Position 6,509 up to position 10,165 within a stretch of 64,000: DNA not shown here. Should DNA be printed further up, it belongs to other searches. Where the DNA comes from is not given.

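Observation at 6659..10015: The rnfG slot encodes an 1118 aa membrane-anchored chain of about eight FMN_bind-like modules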

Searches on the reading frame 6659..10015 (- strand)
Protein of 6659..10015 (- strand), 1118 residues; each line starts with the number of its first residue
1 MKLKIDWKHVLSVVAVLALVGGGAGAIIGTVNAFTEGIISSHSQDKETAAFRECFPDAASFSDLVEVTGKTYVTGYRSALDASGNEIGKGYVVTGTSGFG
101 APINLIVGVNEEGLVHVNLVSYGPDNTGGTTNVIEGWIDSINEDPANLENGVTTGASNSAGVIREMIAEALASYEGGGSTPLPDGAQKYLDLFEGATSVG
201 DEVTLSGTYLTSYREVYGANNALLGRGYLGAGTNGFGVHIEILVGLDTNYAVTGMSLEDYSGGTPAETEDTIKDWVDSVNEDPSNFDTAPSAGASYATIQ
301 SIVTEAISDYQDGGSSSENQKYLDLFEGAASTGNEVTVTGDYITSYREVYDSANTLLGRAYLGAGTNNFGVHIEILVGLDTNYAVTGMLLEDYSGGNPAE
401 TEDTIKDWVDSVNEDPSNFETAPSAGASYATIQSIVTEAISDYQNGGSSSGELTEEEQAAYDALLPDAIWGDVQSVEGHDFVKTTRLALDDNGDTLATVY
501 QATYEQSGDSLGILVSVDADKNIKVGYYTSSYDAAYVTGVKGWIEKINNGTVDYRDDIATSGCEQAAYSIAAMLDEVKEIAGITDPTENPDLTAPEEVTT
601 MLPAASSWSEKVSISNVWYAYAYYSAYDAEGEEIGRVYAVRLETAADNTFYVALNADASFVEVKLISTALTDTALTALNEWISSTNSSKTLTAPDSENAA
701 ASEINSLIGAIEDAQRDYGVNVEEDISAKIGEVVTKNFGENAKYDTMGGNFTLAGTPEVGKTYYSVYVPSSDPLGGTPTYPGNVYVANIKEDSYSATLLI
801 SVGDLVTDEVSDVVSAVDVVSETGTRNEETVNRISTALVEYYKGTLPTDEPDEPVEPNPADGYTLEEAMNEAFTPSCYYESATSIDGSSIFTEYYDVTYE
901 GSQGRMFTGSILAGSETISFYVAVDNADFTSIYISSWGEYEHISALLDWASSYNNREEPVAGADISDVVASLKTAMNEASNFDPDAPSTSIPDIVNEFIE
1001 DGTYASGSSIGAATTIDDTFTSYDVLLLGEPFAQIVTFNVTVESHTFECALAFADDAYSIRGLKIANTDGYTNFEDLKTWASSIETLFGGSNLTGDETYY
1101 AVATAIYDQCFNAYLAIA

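Call 5: search_protein_families(library=pfam, proteins=[window:6659-10015:-], max_evalue=0.01)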
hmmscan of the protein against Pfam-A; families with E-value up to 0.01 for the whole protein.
window:6659-10015:- (1118 aa): 1 family
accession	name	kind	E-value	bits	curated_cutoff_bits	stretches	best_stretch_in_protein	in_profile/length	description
PF17202.10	sCache_3_3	-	7.1e-07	30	28.8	0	596-645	50-99/107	Single cache domain 3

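Call 6: search_protein_families(library=ncbifam, proteins=[window:6659-10015:-], max_evalue=1)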
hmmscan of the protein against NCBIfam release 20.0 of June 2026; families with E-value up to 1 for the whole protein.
window:6659-10015:- (1118 aa): 3 families
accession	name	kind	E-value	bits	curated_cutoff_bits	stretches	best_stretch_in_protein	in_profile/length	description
TIGR01947.1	rnfG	subfamily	2.1e-07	31.2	102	1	16-122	3-118/187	RnfABCDGE type electron transport complex subunit G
NF041840.1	rnfG_Methano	equivalog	0.00032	20.3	230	1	8-111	6-111/189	Rnf electron transport complex subunit RnfG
NF002519.0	PRK01908.1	equivalog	0.015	14.9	178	0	15-115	10-117/209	electron transport complex subunit RsxG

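Call 12: find_homologous_proteins(query=window:6659-10015:-, max_evalue=0.001)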
Query window:6659-10015:- (1118 aa): 6 proteins with E <= 0.001 among 8000 candidates.
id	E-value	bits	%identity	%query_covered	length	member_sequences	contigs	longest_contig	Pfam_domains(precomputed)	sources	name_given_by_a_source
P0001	0.0e+0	1825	98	76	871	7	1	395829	PF17202.11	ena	-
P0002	0.0e+0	1030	46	72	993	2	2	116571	PF17202.11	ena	-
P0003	1.9e-232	793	39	61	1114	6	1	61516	PF04205.20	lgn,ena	-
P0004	2.9e-223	762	39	71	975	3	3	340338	PF17202.11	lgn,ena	-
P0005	2.5e-208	713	40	61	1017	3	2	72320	PF17202.11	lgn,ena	-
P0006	4.9e-183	629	40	61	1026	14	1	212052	PF04205.20,PF17202.11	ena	-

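Call 19: find_related_loci(query=window:6659-10015:-, collection=genome_contigs, flank=10000)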
Query window:6659-10015:- (1118 aa) in genome_contigs; peptide patterns used: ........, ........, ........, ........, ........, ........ (x = any residue, [..] = any of these).
78 stretches matched a pattern, but none encodes a relative of the query by tblastn (E <= 1e-3).
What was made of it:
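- Tried and rejected: The first genome_contigs scan, with the single protein, found nothing (call 19).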

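Call 21: find_related_loci(query=A2, collection=genome_contigs, flank=10000)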
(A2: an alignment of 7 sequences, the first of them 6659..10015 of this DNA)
Query A2 (1118 aa) in genome_contigs; peptide patterns used: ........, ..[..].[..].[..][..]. (x = any residue, [..] = any of these).
24 stretches matched a pattern; 4 encode a relative of the query (tblastn E <= 1e-3); 4 distinct loci.
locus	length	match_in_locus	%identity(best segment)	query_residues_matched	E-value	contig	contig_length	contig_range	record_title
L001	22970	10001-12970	46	1-845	0e+0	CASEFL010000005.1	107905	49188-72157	uncultured Firmicutes bacterium isolate T12_L3_320320_idba_bin.133 genome assembly, contig: T12_L3_320320_idba_bin.133.f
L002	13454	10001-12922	38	1-839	8e-138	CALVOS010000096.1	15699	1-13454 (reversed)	MAG: uncultured Bacilli bacterium isolate E20__bin183 genome assembly, contig: E20__k127_1465424, whole genome shotgun s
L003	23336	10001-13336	40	1-839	2e-115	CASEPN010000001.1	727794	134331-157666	uncultured Firmicutes bacterium isolate A62_L1_378378_idba_bin.70 genome assembly, contig: A62_L1_378378_idba_bin.70.fa_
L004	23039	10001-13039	41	1-730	2e-115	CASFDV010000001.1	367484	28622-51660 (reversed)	uncultured Firmicutes bacterium isolate T19_L4_323323_idba_bin.173 genome assembly, contig: T19_L4_323323_idba_bin.173.f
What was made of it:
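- Tried and rejected: The alignment-based scan worked (call 21). Taxonomy could not be resolved beyond 'uncultured Firmicutes/Bacilli bacterium' (call 21).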

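Call 45: find_encoding_contigs(protein=P0001, flank=6000, max_places=3)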
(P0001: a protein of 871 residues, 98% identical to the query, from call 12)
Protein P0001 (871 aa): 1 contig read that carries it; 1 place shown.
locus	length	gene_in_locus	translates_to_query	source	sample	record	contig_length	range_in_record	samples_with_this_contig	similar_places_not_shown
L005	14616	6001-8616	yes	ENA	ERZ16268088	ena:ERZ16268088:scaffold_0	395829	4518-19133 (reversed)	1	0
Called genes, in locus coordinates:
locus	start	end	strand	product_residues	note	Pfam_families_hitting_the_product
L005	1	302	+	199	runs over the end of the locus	-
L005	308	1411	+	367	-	PF02749:QRPTase_N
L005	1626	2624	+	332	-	PF00356:LacI, PF13377:Peripla_BP_3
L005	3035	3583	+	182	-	-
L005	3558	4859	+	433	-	PF13375:RnfC_N, PF01512:Complex1_51K, PF10531:SLBB, PF13534:Fer4_17 (faint), PF00037:Fer4 (faint), PF12838:Fer4_7, PF13187:Fer4_9 (weak), PF13237:Fer4_10 (weak), +1 more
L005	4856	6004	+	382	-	PF03116:NQR2_RnfD_RnfE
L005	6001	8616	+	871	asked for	PF17202:sCache_3_3 (faint)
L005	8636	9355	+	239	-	PF02508:Rnf-Nqr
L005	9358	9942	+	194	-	PF02508:Rnf-Nqr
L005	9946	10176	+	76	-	-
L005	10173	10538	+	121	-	PF04060:FeS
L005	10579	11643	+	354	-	PF02424:ApbE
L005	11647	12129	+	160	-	PF07009:NusG_II (weak)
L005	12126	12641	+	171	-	PF07456:Hpre_diP_synt_I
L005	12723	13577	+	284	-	PF02645:DegV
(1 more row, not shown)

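Call 46: find_encoding_contigs(protein=window:6659-10015:-, flank=3000, max_places=3)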
Protein window:6659-10015:- (1118 aa): no gene with exactly this product is on record in the collection.

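Call 50: search_protein_representatives(alignment_id=A2)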
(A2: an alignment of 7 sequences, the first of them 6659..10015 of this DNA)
Query: 7 sequences, 994 profile positions. Proteins with E-value up to 0.001 (for the whole library): 360; up to 1e-10: 67; up to 1e-30: 10. The best 150 are listed.
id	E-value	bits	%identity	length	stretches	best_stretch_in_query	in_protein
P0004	0.0e+00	1740.8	-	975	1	1-993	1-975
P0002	0.0e+00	1554.7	-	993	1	1-993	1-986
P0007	1.1e-216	738.7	-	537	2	587-993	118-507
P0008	2.2e-125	436.5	-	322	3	1-185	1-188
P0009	1.3e-71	258.5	-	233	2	596-729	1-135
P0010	1.1e-46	176.0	-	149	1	1-120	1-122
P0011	1.5e-40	155.7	-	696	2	50-575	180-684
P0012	1.0e-33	133.1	-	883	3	71-381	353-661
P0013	9.4e-31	123.3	-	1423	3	28-580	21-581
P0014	1.0e-30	123.1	-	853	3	28-529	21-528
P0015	9.6e-30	119.9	-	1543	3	25-582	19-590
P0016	6.5e-29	117.2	-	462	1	7-449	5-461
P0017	1.6e-28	115.9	-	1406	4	224-658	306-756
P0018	2.3e-28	115.4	-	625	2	10-437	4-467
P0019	1.4e-26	109.5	-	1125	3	28-581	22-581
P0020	1.0e-23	100.0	-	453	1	6-445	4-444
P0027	8.6e-20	87.0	-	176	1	6-179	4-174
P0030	7.9e-19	83.8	-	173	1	7-176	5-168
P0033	2.3e-17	79.0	-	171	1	11-176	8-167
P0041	1.1e-15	73.3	-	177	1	16-171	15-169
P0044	5.0e-15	71.2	-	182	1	11-175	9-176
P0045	1.6e-14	69.5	-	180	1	1-173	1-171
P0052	1.6e-12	62.9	-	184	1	17-172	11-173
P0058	8.8e-12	60.5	-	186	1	17-176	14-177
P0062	2.0e-11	59.3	-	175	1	6-174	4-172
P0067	5.3e-11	57.9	-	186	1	15-174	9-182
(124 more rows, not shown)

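Call 51: search_protein_families(library=pfam, proteins=[P0011, P0012, P0013, P0014, P0015, P0016, P0017, P0018, P0019, P0020], max_evalue=0.01)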
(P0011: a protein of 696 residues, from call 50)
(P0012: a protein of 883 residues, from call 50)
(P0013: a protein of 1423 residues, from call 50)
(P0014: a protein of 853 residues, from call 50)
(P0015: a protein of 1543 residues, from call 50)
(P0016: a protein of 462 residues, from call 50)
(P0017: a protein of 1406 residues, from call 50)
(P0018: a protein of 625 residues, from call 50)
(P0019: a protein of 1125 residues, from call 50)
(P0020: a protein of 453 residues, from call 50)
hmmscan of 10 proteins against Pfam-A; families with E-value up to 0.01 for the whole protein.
P0011 (696 aa): 1 family
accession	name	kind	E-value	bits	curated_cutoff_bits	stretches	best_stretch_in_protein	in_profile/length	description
PF11880.13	DUF3400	-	3.2e-08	33.5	25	0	244-276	8-40/45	Domain of unknown function (DUF3400)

P0012 (883 aa): 1 family
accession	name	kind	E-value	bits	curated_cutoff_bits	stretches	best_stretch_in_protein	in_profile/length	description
PF04205.19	FMN_bind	-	1.6e-10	41.9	22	0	706-730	54-76/77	FMN-binding domain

P0013 (1423 aa): 1 family
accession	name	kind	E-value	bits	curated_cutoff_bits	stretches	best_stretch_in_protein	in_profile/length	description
PF04205.19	FMN_bind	-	7.5e-27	94.2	22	2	1345-1417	4-76/77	FMN-binding domain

P0014 (853 aa): 1 family
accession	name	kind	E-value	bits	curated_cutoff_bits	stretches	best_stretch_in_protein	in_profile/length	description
PF04205.19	FMN_bind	-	3.4e-20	72.9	22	1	775-847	4-76/77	FMN-binding domain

P0015 (1543 aa): 1 family
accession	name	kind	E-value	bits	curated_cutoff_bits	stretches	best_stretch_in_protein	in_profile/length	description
PF04205.19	FMN_bind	-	1e-18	68.2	22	2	232-308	4-76/77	FMN-binding domain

P0016 (462 aa): 0 families

P0017 (1406 aa): 1 family
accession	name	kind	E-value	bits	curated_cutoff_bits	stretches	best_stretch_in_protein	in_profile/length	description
PF04205.19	FMN_bind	-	4.2e-18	66.2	22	3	321-393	4-76/77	FMN-binding domain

P0018 (625 aa): 1 family
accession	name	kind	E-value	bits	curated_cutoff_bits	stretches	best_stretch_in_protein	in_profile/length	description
PF04205.19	FMN_bind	-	1.6e-28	99.6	22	4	395-471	2-73/77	FMN-binding domain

P0019 (1125 aa): 1 family
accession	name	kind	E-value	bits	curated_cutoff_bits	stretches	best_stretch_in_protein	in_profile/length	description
PF04205.19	FMN_bind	-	3.1e-20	73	22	3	234-305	5-76/77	FMN-binding domain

P0020 (453 aa): 0 families

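Call 52: predict_structure(alignment_id=A2)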
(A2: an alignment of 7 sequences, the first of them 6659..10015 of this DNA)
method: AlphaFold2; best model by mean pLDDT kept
length: 1118 residues; sequences in the alignment: 7
mean_pLDDT: 63.5   pTM: 0.26
mean pLDDT of the five models: 63.5, 63.2, 63.1, 61.1, 59.7
residues with pLDDT >= 90: 102; 70-90: 508; 50-70: 134; < 50: 374
segments of 3 or more residues with pLDDT < 50: 1-43, 126-130, 152-155, 177-184, 313-317, 447-452, 584-592, 644-647, 720-725, 773-776, 846-1118
pLDDT, mean of each block of 10 residues (from residue 1): 29 35 34 32 59 85 72 85 83 77 83 84 52 71 75 55 83 59 58 84 79 85 87 84 91 90 66 89 85 87 90 54 88 73 88 87 87 92 91 72 85 87 82 91 60 69 87 70 84 86 76 87 84 78 84 67 75 82 47 69 84 62 83 84 59 85 79 81 84 71 81 70 53 83 68 59 71 54 81 77 68 79 77 85 56 29 27 24 28 31 32 33 30 26 27 29 30 31 25 23 21 23 21 31 31 31 29 33 31 30 33 30
secondary structure, 60 per line:
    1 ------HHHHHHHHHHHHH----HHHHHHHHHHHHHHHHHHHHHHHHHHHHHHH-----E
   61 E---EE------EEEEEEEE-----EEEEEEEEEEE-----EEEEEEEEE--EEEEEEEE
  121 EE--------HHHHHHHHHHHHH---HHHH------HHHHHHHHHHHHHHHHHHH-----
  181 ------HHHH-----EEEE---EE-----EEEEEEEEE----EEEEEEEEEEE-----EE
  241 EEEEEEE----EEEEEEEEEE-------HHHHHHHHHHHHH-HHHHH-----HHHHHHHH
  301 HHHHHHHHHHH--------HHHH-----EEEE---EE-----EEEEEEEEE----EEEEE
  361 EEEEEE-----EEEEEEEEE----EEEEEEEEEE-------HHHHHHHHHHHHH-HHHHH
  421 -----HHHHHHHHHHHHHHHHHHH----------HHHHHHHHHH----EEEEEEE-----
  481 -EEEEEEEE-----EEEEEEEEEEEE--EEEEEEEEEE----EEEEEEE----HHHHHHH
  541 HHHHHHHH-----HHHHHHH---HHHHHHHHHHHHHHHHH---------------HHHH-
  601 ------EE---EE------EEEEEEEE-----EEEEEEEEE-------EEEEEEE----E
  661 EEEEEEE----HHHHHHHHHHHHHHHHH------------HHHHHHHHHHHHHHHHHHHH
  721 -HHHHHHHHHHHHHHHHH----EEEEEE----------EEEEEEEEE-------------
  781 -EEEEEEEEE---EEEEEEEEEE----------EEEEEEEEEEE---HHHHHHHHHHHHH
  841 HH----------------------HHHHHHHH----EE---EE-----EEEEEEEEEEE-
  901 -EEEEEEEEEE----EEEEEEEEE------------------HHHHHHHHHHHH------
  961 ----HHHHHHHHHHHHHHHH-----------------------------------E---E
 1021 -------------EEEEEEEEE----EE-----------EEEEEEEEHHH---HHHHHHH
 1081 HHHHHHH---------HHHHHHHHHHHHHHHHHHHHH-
elements in order (helices of 4 or more, strands of 3 or more residues): H7-19 H24-54 E73-80 E86-96 E102-110 E113-122 H131-143 H147-150 H157-175 H187-190 E196-199 E210-218 E223-233 E239-247 E252-261 H269-281 H283-287 H293-311 H320-323 E329-332 E343-351 E356-366 E372-380 E385-394 H402-414 H416-420 H426-444 H455-464 E469-475 E482-489 E495-506 E509-518 E523-529 H534-548 H554-560 H564-580 H596-599 E620-627 E633-641 E649-655 E660-667 H672-688 H701-720 H722-738 E743-748 E759-767 E782-790 E794-803 E814-824 H828-842 H865-872 E889-899 E902-911 E916-924 H943-954 H965-980 E1034-1042 E1060-1067 H1074-1087 H1097-1117
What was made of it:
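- Checked: The hand-cut module boundaries coincide with the low-pLDDT linkers of the AlphaFold model: 177-184, 313-317, 447-452, 584-592, 720-725, 846 onwards (call 52).
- Beads on a string: pTM 0.26, with per-module pLDDT 70-90 and low-confidence linkers (call 52). The flexible beads-on-a-string model gives no fixed flavin-flavin distances (call 52).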
